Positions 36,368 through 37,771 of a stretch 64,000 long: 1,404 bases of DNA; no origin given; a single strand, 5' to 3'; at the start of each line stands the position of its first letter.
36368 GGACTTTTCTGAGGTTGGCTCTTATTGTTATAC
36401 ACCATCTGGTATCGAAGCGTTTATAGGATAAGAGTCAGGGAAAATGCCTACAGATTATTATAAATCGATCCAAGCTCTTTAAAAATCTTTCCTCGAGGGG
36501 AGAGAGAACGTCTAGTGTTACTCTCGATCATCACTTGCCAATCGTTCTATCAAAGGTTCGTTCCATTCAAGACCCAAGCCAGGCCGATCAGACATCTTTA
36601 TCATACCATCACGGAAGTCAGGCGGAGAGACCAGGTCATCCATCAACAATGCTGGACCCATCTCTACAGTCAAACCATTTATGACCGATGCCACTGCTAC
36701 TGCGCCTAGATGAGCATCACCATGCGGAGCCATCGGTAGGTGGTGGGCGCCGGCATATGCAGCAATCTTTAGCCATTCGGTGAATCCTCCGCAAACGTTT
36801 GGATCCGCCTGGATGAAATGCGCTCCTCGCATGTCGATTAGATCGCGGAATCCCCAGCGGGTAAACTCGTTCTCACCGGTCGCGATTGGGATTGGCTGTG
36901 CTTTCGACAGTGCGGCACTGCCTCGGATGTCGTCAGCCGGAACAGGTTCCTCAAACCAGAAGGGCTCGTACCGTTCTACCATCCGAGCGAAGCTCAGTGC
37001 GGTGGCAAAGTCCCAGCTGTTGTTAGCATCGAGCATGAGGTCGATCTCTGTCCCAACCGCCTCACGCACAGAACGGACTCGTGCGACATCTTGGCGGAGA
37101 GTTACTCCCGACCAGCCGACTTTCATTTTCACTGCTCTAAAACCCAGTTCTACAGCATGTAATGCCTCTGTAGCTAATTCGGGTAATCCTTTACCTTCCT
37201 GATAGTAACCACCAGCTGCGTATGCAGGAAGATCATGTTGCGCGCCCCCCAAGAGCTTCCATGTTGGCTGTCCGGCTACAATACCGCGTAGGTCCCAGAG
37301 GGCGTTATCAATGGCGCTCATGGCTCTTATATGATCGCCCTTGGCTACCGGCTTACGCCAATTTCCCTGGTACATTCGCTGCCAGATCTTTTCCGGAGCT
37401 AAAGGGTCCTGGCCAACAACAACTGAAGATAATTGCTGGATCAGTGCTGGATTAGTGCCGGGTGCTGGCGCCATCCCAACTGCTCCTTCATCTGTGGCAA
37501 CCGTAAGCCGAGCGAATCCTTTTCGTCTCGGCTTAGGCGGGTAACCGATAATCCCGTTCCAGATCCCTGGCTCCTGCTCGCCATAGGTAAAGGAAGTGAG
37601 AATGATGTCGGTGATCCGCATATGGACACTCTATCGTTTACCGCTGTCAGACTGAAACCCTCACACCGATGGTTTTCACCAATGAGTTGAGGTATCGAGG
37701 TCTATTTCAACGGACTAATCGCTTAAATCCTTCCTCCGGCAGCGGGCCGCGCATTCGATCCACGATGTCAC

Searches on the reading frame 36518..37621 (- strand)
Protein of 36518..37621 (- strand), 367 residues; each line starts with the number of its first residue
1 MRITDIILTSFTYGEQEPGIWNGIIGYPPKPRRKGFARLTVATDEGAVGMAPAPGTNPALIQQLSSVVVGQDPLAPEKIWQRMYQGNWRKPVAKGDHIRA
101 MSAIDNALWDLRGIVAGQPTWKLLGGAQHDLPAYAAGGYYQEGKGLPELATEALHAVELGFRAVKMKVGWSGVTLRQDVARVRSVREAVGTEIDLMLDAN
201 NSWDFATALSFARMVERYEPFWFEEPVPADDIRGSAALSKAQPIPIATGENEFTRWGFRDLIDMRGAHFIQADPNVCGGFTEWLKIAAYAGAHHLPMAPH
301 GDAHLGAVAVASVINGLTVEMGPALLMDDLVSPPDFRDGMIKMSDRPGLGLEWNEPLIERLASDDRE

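Call 7: search_protein_families(library=pfam, proteins=[window:36518-37621:-], max_evalue=0.001)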
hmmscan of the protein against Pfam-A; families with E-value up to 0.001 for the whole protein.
window:36518-37621:- (367 aa): 2 families
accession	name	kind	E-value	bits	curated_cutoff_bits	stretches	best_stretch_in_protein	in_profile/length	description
PF13378.12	MR_MLE_C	-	1.9e-61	208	29.4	1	149-355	2-217/219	Enolase C-terminal domain-like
PF02746.21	MR_MLE_N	-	3.3e-09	37.4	22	1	37-125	29-117/117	Mandelate racemase / muconate lactonizing enzyme, N-terminal domain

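Call 13: search_protein_families(library=ncbifam, proteins=[window:36518-37621:-], max_evalue=0.001)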
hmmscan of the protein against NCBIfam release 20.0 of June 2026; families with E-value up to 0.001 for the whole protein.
window:36518-37621:- (367 aa): 17 families
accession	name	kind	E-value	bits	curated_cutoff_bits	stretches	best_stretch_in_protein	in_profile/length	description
NF040866.1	AraD_Arch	equivalog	7.6e-57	193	650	1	68-360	72-368/372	arabinonate dehydratase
NF047820.1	TalGalacDh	equivalog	2.6e-50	171.4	500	1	59-355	67-358/371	L-talarate/galactarate dehydratase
NF010624.0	PRK14017.1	equivalog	2.7e-47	161.7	311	1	39-363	18-362/382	galactonate dehydratase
NF011968.0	PRK15440.1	equivalog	1.4e-39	136.1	393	1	41-320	64-339/395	L-rhamnonate dehydratase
NF043051.1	ManoateDhtManD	equivalog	1.5e-39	136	550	2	182-360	195-382/403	D-mannonate dehydratase ManD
NF040790.2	glucon_galact_dh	equivalog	7.4e-39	133.7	750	1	41-365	30-373/390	bifunctional D-gluconate/D-galactonate dehydratase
NF011654.0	PRK15072.1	subfamily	1.6e-37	129.3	430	2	180-360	194-383/404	D-galactonate dehydratase family protein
TIGR02534.1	mucon_cyclo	subfamily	5.5e-21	75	334.95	1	100-361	99-365/368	muconate/chloromuconate family cycloisomerase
NF043002.1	HProlDhtase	equivalog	1.1e-13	50.8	500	1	60-219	68-214/366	cis-3-hydroxy-L-proline dehydratase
TIGR01927.1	menC_gam_Gplu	equivalog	5.2e-13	48.9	130.55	1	149-287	114-250/307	o-succinylbenzoate synthase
NF042940.1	racemase_DgcA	equivalog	3.2e-12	46.3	400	1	100-295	84-264/323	N-acetyl-D-Glu racemase DgcA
TIGR01928.1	menC_lowGC_arch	equivalog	1.2e-11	44.3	200.65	1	99-295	90-276/325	o-succinylbenzoate synthase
NF041118.1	A_G_epim_Thtga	equivalog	1.4e-11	44.2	500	1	103-271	100-262/341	L-Ala-D/L-Glu epimerase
NF002782.0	PRK02901.1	equivalog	3.5e-11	42.7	288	1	159-250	101-192/328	o-succinylbenzoate synthase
NF011708.0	PRK15129.1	equivalog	6.6e-08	31.9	343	1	100-292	87-266/321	L-Ala-D/L-Glu epimerase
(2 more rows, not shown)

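Call 60: search_solved_structures(query=window:36518-37621:-, max_evalue=1e-20)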
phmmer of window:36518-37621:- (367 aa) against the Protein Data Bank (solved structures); distinct sequences matched with E-value up to 1e-20: 98 (the best 60 are shown).
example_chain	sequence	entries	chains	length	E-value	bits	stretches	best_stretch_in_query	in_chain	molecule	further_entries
3ssz_A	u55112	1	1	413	3e-49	171.2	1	40-355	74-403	Mandelate racemase/muconate lactonizing enzyme, N-terminal domain protein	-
3stp_A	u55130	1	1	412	6e-45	157.1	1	40-355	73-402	Galactonate dehydratase, putative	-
3sqs_A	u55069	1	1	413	2.4e-44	155.1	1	40-354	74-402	mandelate racemase/muconate lactonizing protein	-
3bjs_A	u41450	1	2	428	3.6e-44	154.5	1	39-362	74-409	Mandelate racemase/muconate lactonizing enzyme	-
2ovl_A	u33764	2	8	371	4.1e-44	154.3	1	62-362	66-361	Putative racemase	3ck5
3ozm_A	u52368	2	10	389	7.2e-44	153.5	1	39-329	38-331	Putative mandelate racemase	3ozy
3h12_A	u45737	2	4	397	7.7e-44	153.4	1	39-329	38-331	mandelate racemase | Putative mandelate racemase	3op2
5xd7_A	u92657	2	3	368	6.7e-43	150.3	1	63-354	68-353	3,6-anhydro-alpha-L-galactonate cycloisomerase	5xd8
3msy_A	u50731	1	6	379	1.1e-42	149.6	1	60-360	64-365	Mandelate racemase/muconate lactonizing enzyme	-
3no1_A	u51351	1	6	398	1.3e-42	149.4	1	60-360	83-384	Mandelate racemase/muconate lactonizing enzyme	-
4h83_A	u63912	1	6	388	1.5e-42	149.2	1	60-359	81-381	Mandelate racemase/muconate lactonizing enzyme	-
5olc_A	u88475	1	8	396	3.6e-42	147.9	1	41-330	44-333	Galactonate dehydratase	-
5xd9_A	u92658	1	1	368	6.3e-42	147.1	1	63-354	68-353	3,6-anhydro-alpha-L-galactonate cycloisomerase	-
2qq6_A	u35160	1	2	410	6.4e-42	147.1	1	50-356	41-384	Mandelate racemase/muconate lactonizing enzyme-like protein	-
4ggb_A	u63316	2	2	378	1.5e-38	136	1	35-304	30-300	Putative uncharacterized protein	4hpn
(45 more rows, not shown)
